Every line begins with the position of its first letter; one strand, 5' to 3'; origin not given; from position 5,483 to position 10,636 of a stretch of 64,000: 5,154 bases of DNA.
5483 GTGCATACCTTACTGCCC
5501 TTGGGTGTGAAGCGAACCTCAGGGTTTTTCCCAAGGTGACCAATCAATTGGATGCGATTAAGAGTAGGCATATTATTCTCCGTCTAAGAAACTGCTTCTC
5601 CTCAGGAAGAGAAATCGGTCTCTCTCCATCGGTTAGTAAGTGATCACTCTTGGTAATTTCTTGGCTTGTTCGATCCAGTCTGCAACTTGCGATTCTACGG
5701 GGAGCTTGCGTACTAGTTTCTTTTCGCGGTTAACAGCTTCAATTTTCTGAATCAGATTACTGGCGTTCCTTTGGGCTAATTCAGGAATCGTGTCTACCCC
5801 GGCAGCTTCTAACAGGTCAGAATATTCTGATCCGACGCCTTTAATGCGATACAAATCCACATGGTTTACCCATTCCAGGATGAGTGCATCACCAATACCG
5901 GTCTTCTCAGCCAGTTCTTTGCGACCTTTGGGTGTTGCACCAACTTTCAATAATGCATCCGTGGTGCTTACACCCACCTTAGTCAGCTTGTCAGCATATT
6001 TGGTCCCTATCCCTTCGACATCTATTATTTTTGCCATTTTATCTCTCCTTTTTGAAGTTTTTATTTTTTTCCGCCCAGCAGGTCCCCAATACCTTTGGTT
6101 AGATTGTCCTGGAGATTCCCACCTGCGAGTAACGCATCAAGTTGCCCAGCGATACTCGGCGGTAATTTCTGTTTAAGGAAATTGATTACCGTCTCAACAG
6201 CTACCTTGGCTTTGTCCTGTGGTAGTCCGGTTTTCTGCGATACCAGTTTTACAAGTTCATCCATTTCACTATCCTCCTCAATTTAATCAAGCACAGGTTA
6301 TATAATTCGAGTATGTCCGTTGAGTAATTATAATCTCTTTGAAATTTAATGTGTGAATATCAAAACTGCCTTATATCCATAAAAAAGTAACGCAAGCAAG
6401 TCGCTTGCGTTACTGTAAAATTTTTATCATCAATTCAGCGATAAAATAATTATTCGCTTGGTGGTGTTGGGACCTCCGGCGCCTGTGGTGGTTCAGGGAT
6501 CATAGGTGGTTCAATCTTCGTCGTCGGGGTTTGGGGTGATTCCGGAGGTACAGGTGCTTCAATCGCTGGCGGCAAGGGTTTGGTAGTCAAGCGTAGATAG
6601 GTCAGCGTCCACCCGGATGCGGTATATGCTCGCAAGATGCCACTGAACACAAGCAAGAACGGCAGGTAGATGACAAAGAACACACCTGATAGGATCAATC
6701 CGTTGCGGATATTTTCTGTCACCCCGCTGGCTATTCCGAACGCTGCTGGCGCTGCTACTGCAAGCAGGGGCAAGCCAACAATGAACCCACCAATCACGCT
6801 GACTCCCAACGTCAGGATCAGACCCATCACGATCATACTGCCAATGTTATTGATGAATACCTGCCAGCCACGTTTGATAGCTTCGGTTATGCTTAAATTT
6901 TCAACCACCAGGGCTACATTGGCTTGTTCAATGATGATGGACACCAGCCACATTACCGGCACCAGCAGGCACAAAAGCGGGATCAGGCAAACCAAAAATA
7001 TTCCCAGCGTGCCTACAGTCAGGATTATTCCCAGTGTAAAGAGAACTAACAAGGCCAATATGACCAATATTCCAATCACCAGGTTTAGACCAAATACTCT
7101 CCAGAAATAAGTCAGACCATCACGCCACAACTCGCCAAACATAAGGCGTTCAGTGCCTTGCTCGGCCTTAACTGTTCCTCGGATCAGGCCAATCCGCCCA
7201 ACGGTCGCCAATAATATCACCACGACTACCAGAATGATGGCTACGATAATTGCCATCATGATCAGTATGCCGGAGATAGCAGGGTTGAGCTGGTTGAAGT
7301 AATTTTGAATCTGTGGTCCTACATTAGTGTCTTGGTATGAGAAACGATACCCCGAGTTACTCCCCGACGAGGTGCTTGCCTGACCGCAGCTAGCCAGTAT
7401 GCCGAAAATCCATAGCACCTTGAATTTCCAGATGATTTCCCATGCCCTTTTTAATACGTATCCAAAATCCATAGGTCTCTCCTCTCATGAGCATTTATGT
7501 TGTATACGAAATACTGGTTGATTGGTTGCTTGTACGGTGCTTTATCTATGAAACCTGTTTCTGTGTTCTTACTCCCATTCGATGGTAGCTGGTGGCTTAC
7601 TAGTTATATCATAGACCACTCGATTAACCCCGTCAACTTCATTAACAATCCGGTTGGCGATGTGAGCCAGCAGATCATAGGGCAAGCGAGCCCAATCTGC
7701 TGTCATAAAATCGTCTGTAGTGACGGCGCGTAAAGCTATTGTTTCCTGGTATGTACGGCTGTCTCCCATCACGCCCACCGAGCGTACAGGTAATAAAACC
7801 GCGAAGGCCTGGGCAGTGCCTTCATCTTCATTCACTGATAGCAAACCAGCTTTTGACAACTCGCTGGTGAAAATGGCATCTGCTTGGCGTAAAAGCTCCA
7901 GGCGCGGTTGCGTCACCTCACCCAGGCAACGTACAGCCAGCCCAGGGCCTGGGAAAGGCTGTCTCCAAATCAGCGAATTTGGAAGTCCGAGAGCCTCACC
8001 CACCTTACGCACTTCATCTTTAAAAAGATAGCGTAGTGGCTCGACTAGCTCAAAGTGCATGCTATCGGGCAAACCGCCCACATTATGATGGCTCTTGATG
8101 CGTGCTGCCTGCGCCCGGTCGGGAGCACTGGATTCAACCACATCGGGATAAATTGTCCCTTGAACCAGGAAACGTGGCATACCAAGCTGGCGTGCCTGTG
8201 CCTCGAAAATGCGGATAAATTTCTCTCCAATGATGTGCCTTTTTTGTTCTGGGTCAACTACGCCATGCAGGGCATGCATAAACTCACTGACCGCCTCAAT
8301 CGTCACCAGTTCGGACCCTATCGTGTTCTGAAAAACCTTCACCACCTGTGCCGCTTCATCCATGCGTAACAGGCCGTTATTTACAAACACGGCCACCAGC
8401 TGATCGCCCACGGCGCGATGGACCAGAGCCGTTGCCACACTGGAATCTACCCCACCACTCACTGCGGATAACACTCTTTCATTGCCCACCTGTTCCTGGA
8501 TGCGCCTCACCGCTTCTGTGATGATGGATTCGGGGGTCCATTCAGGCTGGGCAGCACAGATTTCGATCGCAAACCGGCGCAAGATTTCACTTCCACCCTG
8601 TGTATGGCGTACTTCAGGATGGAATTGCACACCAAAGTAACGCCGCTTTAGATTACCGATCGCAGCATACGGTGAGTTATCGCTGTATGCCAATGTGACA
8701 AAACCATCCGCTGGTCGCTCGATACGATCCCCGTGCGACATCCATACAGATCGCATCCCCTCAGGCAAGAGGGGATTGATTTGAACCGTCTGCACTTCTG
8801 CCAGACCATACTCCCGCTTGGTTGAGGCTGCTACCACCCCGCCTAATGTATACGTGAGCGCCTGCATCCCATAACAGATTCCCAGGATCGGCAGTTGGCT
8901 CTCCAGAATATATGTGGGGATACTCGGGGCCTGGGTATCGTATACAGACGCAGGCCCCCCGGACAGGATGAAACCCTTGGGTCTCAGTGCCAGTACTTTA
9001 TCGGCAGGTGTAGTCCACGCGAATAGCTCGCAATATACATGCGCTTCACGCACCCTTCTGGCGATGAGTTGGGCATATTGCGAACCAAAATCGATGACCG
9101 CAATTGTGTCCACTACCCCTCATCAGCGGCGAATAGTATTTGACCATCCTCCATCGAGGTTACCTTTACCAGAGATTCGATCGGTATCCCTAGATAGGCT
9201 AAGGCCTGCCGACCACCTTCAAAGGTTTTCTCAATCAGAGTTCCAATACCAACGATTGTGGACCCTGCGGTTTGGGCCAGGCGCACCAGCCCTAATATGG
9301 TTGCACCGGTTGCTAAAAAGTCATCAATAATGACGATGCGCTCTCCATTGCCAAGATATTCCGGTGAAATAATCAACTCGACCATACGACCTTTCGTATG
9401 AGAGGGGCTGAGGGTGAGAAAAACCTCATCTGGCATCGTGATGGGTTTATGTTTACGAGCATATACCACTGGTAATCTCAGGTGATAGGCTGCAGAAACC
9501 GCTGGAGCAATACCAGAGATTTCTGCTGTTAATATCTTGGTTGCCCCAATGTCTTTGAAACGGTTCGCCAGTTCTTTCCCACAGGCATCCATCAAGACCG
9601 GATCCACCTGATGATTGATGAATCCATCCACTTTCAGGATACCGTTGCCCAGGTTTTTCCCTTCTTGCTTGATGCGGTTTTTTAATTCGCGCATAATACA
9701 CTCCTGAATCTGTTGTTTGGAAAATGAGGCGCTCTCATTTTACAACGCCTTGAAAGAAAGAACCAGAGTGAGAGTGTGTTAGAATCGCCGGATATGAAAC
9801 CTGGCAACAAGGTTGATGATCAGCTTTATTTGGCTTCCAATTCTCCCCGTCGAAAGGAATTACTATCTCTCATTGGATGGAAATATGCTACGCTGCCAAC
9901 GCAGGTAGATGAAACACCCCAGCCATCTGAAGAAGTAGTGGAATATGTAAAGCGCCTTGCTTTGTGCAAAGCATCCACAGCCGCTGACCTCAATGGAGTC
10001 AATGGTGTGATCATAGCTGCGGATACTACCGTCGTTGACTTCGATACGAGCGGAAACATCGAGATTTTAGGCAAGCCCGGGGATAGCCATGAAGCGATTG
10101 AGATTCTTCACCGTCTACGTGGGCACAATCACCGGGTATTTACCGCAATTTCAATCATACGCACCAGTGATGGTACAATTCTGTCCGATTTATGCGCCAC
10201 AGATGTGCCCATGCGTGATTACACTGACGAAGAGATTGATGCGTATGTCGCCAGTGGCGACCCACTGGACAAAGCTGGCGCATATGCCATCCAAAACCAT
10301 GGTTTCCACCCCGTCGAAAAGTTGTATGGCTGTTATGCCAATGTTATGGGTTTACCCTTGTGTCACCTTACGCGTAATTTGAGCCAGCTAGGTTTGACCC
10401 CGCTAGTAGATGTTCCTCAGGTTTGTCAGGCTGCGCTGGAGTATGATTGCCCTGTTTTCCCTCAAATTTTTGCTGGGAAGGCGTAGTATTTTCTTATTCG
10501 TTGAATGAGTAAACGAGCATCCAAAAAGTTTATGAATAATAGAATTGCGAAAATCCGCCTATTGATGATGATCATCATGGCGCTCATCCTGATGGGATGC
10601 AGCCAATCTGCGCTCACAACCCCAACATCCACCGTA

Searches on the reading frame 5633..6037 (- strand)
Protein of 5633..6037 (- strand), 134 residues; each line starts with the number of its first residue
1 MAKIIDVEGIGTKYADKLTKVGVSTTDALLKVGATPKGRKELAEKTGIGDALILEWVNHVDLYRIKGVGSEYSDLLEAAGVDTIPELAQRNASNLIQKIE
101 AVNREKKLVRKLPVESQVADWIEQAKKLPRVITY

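Call 64: search_protein_families(library=pfam, proteins=[window:5633-6037:-], max_evalue=0.00001)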
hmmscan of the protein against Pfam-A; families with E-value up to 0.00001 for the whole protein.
window:5633-6037:- (134 aa): 2 families
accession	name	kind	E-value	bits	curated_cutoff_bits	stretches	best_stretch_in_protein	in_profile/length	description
PF14229.12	DUF4332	-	1e-44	152.1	23.2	1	8-128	1-122/122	Domain of unknown function (DUF4332)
PF14520.12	HHH_5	-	5e-08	33.8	27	0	4-57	4-52/57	Helix-hairpin-helix domain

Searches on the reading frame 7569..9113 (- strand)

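Call 64: search_protein_families(library=pfam, proteins=[window:7569-9113:-], max_evalue=0.00001)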
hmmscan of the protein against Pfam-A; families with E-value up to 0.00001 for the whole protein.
window:7569-9113:- (514 aa): 4 families
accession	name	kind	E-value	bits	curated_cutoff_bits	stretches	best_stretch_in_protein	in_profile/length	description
PF00958.27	GMP_synt_C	-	4.7e-43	145.6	27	1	430-513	9-92/92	GMP synthase C terminal domain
PF00117.34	GATase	-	3.8e-39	134.8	22.8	1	6-184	2-189/190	Glutamine amidotransferase class-I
PF02540.23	NAD_synthase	-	1.3e-07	31.5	21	0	201-282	8-88/242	NAD synthase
PF07722.19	Peptidase_C26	-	1.6e-07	31.8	20.5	1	68-167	100-219/219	Peptidase C26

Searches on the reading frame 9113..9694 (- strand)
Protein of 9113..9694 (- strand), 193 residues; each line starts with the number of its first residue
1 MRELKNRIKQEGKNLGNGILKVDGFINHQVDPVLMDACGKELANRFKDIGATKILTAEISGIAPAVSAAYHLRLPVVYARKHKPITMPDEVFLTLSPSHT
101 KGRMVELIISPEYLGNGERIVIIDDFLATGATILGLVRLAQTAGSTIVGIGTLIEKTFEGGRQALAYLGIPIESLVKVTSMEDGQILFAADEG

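Call 64: search_protein_families(library=pfam, proteins=[window:9113-9694:-], max_evalue=0.00001)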
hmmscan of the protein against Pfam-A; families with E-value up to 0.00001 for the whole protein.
window:9113-9694:- (193 aa): 1 family
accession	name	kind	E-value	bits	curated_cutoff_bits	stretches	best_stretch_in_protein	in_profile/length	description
PF00156.33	Pribosyltran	-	2.7e-10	40.2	26.3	1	37-156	14-126/158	Phosphoribosyl transferase domain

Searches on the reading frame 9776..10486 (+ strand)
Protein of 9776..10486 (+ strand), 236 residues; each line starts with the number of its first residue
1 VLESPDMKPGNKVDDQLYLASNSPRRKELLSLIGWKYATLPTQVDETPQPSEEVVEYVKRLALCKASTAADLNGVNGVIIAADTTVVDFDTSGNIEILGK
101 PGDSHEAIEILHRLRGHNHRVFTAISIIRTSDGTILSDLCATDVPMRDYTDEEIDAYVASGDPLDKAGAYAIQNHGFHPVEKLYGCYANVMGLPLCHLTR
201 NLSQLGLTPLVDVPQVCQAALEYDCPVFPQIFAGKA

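Call 64: search_protein_families(library=pfam, proteins=[window:9776-10486:+], max_evalue=0.00001)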
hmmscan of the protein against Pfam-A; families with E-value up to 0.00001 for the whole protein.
window:9776-10486:+ (236 aa): 1 family
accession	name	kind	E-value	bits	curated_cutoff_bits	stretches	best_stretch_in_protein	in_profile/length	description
PF02545.19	Maf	-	2.3e-53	181.1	27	1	16-204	1-186/187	Maf-like protein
